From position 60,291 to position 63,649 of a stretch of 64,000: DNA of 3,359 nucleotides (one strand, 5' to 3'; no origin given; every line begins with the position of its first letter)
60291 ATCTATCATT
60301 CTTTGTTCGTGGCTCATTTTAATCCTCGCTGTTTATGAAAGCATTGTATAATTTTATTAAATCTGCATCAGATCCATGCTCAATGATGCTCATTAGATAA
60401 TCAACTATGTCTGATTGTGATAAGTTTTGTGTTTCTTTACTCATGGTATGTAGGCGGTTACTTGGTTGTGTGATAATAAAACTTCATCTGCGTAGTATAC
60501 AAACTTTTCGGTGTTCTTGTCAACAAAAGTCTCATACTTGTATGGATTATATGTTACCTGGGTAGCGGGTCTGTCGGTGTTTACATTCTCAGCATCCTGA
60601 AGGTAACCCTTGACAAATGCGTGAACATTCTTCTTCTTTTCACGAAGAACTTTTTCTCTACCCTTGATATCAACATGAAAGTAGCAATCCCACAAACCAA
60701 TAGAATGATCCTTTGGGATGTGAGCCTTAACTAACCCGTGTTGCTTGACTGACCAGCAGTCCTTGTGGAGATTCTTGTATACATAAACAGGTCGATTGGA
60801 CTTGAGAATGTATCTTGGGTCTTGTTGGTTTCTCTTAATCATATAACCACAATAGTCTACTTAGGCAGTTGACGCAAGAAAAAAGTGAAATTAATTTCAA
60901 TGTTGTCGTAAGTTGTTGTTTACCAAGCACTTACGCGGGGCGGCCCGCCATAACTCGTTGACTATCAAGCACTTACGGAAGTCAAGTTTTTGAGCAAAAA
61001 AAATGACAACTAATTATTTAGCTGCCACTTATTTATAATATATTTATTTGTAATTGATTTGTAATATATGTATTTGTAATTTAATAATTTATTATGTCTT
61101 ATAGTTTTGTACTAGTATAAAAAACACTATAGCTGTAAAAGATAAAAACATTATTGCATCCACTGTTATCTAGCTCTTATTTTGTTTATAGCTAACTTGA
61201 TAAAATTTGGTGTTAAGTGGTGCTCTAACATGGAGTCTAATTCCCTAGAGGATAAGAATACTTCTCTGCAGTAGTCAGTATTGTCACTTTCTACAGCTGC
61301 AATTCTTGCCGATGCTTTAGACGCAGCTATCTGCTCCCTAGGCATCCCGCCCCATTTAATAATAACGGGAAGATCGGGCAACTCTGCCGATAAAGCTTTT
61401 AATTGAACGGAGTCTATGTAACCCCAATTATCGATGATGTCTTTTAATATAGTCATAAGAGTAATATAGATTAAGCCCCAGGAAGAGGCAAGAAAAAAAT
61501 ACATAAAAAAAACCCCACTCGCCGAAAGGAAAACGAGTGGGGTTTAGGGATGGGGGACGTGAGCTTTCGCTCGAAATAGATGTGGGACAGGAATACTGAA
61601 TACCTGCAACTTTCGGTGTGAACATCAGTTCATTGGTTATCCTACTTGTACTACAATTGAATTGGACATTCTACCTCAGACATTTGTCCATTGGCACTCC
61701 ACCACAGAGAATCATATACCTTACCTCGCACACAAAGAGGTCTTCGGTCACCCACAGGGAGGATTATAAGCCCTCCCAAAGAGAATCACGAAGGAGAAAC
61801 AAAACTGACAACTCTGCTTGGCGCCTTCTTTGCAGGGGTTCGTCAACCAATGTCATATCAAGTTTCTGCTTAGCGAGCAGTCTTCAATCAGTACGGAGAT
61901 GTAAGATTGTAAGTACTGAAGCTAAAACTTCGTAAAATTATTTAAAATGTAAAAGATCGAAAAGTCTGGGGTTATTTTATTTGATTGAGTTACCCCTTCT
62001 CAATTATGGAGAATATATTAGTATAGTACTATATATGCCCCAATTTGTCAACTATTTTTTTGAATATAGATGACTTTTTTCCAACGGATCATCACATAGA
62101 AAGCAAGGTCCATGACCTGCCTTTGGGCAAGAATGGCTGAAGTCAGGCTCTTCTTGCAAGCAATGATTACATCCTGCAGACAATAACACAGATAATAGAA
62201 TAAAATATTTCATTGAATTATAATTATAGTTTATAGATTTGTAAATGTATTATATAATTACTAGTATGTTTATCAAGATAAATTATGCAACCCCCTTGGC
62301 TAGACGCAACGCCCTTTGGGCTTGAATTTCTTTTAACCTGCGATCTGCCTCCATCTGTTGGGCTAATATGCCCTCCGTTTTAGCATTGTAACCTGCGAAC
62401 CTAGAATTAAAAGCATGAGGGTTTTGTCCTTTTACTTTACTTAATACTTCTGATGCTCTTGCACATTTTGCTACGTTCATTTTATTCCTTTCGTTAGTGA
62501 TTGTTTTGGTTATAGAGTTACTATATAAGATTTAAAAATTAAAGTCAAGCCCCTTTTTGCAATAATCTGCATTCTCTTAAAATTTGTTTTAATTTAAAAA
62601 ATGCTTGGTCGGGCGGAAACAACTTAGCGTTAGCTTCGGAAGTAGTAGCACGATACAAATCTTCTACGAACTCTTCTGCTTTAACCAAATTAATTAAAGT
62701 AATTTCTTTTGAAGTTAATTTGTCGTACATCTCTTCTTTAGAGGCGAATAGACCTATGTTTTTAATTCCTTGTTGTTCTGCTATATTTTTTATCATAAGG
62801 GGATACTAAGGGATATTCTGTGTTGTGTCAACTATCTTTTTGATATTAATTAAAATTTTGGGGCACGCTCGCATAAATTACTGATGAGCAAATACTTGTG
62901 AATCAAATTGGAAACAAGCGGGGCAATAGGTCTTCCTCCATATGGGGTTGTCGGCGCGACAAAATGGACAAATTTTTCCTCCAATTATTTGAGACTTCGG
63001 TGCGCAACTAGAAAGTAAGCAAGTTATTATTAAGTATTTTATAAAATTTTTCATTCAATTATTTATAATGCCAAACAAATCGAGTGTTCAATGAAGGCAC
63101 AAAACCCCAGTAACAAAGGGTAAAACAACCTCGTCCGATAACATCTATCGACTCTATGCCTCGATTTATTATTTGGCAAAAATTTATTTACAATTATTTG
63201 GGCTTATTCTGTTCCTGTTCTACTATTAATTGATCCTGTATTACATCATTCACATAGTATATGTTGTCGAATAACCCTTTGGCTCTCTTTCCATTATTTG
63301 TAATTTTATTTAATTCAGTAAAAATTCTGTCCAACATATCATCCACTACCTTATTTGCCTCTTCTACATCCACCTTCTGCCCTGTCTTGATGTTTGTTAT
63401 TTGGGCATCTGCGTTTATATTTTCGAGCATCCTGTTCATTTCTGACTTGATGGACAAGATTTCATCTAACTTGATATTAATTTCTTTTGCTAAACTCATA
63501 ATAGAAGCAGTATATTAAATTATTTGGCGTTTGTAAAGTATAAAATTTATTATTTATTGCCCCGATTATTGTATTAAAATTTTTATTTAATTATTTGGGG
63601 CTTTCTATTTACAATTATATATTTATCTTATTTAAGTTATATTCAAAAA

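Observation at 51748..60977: Nine 70-71 bp double-palindrome elements punctuate the early region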

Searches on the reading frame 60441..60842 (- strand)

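Call 31: search_protein_families(library=pfam, max_evalue=0.01, proteins=[window:60441-60842:-])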
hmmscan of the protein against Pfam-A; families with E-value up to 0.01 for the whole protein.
window:60441-60842:- (133 aa): 1 family
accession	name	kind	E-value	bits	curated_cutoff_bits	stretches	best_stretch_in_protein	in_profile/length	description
PF25735.1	Phage_L5_gp82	-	2.1e-32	112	27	1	14-129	3-118/120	Mycobacterium phage L5 gene 82 protein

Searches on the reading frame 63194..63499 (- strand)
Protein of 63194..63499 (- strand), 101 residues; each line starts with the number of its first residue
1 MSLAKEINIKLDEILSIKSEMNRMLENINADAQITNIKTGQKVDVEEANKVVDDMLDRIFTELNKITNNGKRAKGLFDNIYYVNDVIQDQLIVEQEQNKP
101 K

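Call 31: search_protein_families(library=pfam, max_evalue=0.01, proteins=[window:63194-63499:-])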
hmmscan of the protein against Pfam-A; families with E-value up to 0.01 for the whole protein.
window:63194-63499:- (101 aa): 2 families
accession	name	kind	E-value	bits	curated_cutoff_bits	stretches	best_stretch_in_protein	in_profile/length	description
PF05714.16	PFam54_60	-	0.0013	18.8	27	1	5-77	114-184/185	Borrelia Bbcrasp-1 domain containing protein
PF01157.24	Ribosomal_L21e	-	0.0037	17.5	27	1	28-97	25-95/101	Ribosomal protein L21e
